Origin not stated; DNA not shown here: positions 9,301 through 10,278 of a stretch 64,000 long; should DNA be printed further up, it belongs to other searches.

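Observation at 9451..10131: KamB/NpmA-family 16S rRNA m1A1408 methyltransferase homologue embedded in a biotin carboxylase-BCCP-GNAT gene string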

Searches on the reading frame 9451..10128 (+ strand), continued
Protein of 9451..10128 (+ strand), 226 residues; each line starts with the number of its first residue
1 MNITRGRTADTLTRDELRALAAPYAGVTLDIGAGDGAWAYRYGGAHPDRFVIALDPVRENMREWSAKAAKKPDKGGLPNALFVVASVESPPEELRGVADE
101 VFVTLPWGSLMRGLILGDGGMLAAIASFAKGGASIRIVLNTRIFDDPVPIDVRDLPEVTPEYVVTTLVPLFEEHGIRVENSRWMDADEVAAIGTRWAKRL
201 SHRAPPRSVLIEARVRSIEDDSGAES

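Call 12: find_encoding_contigs(protein=P0009, flank=10000, max_places=2)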
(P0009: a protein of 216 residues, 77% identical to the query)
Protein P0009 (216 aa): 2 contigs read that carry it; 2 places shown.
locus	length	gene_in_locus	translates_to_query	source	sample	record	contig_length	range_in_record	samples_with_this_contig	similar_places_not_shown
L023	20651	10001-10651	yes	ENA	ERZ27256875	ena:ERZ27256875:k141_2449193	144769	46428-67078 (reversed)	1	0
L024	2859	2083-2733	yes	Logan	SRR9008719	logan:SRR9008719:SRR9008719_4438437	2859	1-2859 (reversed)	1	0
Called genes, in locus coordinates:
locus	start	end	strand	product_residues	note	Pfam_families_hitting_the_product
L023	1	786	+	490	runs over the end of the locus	PF00590:TP_methylase, PF03819:MazG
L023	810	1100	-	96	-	PF00404:Dockerin_1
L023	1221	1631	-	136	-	-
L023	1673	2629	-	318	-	PF04978:MST (weak), PF05163:DinB (faint), PF11716:MDMPI_N (weak), PF12867:DinB_2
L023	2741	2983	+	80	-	PF04972:BON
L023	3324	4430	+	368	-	PF13439:Glyco_transf_4, PF13579:Glyco_trans_4_4 (weak), PF00534:Glycos_transf_1, PF13692:Glyco_trans_1_4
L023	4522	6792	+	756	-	PF14742:GDE_N_bis, PF22422:MGH1-like_GH, PF06202:GDE_C (weak)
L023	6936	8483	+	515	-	PF00289:Biotin_carb_N, PF02786:CPSase_L_D2, PF07478:Dala_Dala_lig_C (weak), PF02785:Biotin_carb_C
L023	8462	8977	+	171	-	PF25973:BSH_CzcB (faint), PF25984:BSH_YknX (faint), PF00364:Biotin_lipoyl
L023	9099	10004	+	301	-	-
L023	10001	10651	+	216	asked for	PF24675:NpmA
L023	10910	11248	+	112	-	-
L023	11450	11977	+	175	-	PF00903:Glyoxalase, PF22677:Ble-like_N (faint), PF18029:Glyoxalase_6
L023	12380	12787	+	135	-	PF13271:DUF4062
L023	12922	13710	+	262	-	-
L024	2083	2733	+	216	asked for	PF24675:NpmA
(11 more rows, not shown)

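Call 13: find_encoding_contigs(protein=P0115, flank=10000, max_places=2)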
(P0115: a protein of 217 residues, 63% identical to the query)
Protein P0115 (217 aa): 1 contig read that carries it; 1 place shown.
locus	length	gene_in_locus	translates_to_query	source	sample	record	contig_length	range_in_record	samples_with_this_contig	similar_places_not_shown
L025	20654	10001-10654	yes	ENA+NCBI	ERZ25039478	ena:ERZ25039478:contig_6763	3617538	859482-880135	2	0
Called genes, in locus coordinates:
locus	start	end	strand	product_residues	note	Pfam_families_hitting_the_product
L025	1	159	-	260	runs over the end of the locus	-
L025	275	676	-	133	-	PF02893:GRAM (weak)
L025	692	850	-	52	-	-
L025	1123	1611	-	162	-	PF11716:MDMPI_N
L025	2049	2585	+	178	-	PF13439:Glyco_transf_4, PF13579:Glyco_trans_4_4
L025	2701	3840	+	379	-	PF00534:Glycos_transf_1, PF13692:Glyco_trans_1_4, PF04972:BON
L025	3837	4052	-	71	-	-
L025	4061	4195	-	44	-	-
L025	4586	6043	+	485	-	PF06202:GDE_C (faint), PF22422:MGH1-like_GH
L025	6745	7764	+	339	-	PF02786:CPSase_L_D2, PF02785:Biotin_carb_C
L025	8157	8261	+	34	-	PF00364:Biotin_lipoyl (weak)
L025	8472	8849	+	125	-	PF05198:IF3_N, PF00707:IF3_C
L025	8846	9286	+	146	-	PF01632:Ribosomal_L35p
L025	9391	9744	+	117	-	PF00453:Ribosomal_L20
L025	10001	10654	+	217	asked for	PF24675:NpmA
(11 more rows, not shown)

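Call 22: search_solved_structures(query=window:9451-10128:+, max_evalue=1e-30, show_alignments=5)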
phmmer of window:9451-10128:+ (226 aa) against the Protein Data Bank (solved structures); distinct sequences matched with E-value up to 1e-30: 9.
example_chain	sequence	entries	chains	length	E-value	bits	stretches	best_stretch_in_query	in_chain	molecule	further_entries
4x1o_A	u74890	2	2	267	1.6e-43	152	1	4-206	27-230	16S rRNA (adenine(1408)-N(1))-methyltransferase | Uncharacterized protein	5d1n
5bw5_A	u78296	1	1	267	5.8e-43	150.1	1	20-206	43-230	16S rRNA (adenine(1408)-N(1))-methyltransferase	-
5bw4_A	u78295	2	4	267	1.2e-41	145.8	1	4-206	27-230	16S rRNA (adenine(1408)-N(1))-methyltransferase | Uncharacterized protein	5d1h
4rwz_A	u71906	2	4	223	3.1e-40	141.2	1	3-213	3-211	Putative rRNA methyltransferase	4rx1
3mq2_A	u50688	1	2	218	2.1e-36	128.6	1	7-202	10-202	16S rRNA methyltransferase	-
7ehf_A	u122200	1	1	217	4.7e-33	117.7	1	4-209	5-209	16S rRNA methyltransferase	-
3pb3_A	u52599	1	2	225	6.9e-31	110.6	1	3-202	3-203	16S rRNA methylase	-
3mte_A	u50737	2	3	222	9.2e-31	110.2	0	3-202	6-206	16S rRNA methylase | 16S rRNA (adenine(1408)-N(1))-methyltransferase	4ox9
3p2e_A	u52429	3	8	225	9.5e-31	110.2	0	3-202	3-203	16S rRNA methylase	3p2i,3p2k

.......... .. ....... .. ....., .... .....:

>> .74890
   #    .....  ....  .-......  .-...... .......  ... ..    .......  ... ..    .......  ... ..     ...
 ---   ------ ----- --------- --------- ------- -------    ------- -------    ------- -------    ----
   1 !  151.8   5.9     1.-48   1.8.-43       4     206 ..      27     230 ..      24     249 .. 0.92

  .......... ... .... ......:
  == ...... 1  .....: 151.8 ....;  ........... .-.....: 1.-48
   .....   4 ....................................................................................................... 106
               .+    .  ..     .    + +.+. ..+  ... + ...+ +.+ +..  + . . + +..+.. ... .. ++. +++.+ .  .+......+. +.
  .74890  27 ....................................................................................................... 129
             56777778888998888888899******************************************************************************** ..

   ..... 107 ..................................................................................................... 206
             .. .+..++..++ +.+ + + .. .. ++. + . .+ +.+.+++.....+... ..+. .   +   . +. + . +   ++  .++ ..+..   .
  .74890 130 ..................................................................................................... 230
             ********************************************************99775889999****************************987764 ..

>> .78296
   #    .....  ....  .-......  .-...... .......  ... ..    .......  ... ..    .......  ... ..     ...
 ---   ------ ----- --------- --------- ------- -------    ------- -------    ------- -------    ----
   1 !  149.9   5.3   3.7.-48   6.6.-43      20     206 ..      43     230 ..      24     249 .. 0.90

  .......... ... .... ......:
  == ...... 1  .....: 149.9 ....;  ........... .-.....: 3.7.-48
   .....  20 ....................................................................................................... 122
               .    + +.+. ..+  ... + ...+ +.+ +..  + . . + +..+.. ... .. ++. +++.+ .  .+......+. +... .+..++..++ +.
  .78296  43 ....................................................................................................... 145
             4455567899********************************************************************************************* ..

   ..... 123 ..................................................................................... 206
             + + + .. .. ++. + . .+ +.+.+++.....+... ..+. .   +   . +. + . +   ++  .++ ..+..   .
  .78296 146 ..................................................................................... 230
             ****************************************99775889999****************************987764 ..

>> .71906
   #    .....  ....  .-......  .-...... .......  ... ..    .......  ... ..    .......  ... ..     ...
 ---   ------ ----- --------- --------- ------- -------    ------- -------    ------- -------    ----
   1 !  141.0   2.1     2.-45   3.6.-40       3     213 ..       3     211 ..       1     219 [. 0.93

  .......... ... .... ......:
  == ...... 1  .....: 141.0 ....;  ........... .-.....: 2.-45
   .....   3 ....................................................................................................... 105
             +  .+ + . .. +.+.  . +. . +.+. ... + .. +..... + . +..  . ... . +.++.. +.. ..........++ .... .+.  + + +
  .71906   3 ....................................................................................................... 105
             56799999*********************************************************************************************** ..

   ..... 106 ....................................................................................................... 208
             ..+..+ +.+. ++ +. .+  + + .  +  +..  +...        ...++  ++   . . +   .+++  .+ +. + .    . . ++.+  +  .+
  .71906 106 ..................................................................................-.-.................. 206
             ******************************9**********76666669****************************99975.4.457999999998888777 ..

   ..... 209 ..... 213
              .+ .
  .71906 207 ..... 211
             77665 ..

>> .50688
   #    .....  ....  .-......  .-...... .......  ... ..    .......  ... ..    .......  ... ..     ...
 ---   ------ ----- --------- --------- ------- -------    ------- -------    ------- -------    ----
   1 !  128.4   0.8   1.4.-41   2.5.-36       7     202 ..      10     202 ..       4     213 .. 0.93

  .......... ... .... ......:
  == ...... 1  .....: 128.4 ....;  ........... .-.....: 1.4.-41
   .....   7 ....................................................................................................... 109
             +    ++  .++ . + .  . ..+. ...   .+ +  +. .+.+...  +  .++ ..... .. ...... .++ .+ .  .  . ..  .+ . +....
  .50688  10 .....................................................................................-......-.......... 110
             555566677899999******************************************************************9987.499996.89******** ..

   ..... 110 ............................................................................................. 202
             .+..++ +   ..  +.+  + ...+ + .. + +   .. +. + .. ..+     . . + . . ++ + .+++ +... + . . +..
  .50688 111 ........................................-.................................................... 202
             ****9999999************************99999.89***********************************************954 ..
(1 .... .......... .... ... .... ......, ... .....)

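Call 45: predict_structure(alignment_id=A2)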
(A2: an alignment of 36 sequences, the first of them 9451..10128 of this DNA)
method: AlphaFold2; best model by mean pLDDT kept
length: 226 residues; sequences in the alignment: 36
mean_pLDDT: 91.5   pTM: 0.88
mean pLDDT of the five models: 91.5, 91.4, 91.4, 89.0, 87.5
residues with pLDDT >= 90: 173; 70-90: 39; 50-70: 10; < 50: 4
segments of 3 or more residues with pLDDT < 50: 223-226
pLDDT, mean of each block of 10 residues (from residue 1): 93 98 98 95 98 96 96 96 95 98 87 94 97 96 73 86 98 98 93 85 84 86 47
secondary structure, 60 per line:
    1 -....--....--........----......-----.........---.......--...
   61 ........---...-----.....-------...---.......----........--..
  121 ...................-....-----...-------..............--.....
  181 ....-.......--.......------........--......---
elements in order: E2-5 E8-11 H14-21 E26-31 H37-45 E49-55 H58-68 E80-84 E98-104 H109-116 H119-128 E129-139 H141-144 H160-173 E176-184 H186-192 H195-201 E208-215 H218-223

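Call 46: search_protein_representatives(protein=window:9451-10128:+)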
Query: 226 residues. Proteins with E-value up to 0.001 (for the whole library): 958; up to 1e-10: 626; up to 1e-30: 69. The best 150 are listed.
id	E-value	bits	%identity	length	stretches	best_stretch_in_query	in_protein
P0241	2.1e-63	230.1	65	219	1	23-179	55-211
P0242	1.8e-62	227.0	78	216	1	1-134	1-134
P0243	7.4e-62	225.0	53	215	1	3-213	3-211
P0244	6.8e-53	195.7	46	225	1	2-219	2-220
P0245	8.9e-51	188.8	46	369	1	1-207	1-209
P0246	3.6e-49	183.5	46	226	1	18-215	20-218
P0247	1.3e-46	175.2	62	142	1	77-214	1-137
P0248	2.5e-46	174.2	44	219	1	2-215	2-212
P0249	8.0e-46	172.6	42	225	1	1-220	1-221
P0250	3.0e-45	170.7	41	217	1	4-216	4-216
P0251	6.4e-45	169.6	38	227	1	2-213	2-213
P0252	4.0e-44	167.0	39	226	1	1-219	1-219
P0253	6.6e-44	166.3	54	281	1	18-175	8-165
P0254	6.0e-42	159.9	38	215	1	2-211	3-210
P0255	8.5e-42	159.4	43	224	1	3-212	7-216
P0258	2.1e-39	151.6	40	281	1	24-215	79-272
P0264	7.3e-38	146.5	37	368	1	5-215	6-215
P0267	1.1e-36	142.7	35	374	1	1-216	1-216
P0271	5.2e-36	140.5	36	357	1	1-218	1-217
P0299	4.7e-32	127.6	36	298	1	6-206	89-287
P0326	5.1e-29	117.6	34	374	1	1-202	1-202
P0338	6.4e-28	114.0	30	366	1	6-217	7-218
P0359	1.4e-26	109.6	32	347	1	2-203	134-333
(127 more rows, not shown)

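Call 48: fold_search(model_id=the predicted structure, library=pdb)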
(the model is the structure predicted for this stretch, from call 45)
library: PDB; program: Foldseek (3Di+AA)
matches with E <= 10: 1910; with E <= 0.001: 836
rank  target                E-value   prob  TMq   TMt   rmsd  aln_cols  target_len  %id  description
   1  5bw4_B                2.0e-23  1.00  0.85  0.86   2.5       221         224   37  Crystal structure of the 16S rRNA (adenine(1408)-N(1))-methyltransferase W203A mutant with cosubstrate SAM from Catenu (released 2016-04-20)
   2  4x1o                  3.7e-23  1.00  0.84  0.87   3.0       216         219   38  Crystal structure of the 16S rRNA (adenine(1408)-N(1))-methyltransferase from Catenulisporales acidiphilia (released 2015-11-04)
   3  5bw5                  5.4e-23  1.00  0.84  0.87   3.1       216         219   38  Crystal structure of the 16S rRNA (adenine(1408)-N(1))-methyltransferase D21A mutant from Catenulisporales acidiphilia (released 2016-04-20)
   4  5d1h_B                6.4e-23  1.00  0.81  0.89   2.3       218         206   36  Crystal structure of the 16S rRNA (adenine(1408)-N(1))-methyltransferase W203A mutant from Catenulisporales acidiphili (released 2016-04-20)
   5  4rx1_A                6.8e-23  1.00  0.83  0.88   3.6       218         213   37  Crystal Structure of antibiotic-resistance methyltransferase Kmr (released 2015-03-11)
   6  4rx1_B                9.3e-23  1.00  0.80  0.91   3.1       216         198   36  Crystal Structure of antibiotic-resistance methyltransferase Kmr (released 2015-03-11)
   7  4rwz_B                1.2e-22  1.00  0.80  0.92   2.3       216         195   36  Crystal structure of the antibiotic-resistance methyltransferase Kmr (released 2015-03-11)
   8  3mq2_A                1.3e-22  1.00  0.88  0.93   1.9       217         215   34  Crystal Structure of 16S rRNA Methyltranferase KamB (released 2010-12-08)
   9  3mte_A                2.0e-22  1.00  0.88  0.91   2.1       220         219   30  Crystal Structure of 16S rRNA Methyltranferase (released 2010-12-08)
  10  4rwz_A                3.8e-22  1.00  0.80  0.92   2.1       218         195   35  Crystal structure of the antibiotic-resistance methyltransferase Kmr (released 2015-03-11)
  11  5d1n                  4.3e-22  1.00  0.84  0.85   3.1       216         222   38  Crystal structure of the 16S rRNA (adenine(1408)-N(1))-methyltransferase with its reaction by-product SAH from Catenulis (released 2016-04-20)
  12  5d1h_A                2.2e-21  1.00  0.81  0.89   2.2       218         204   35  Crystal structure of the 16S rRNA (adenine(1408)-N(1))-methyltransferase W203A mutant from Catenulisporales acidiphili (released 2016-04-20)
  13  5bw4_A                2.9e-21  1.00  0.81  0.89   2.1       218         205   35  Crystal structure of the 16S rRNA (adenine(1408)-N(1))-methyltransferase W203A mutant with cosubstrate SAM from Catenu (released 2016-04-20)
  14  7ehf                  1.5e-20  1.00  0.80  0.88   2.8       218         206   35  Crystal structure of the aminoglycoside resistance methyltransferase NpmB1 (released 2021-08-11)
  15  3p2e_A                5.3e-20  1.00  0.83  0.93   1.8       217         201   29  Structure of an antibiotic related Methyltransferase (released 2010-11-17)
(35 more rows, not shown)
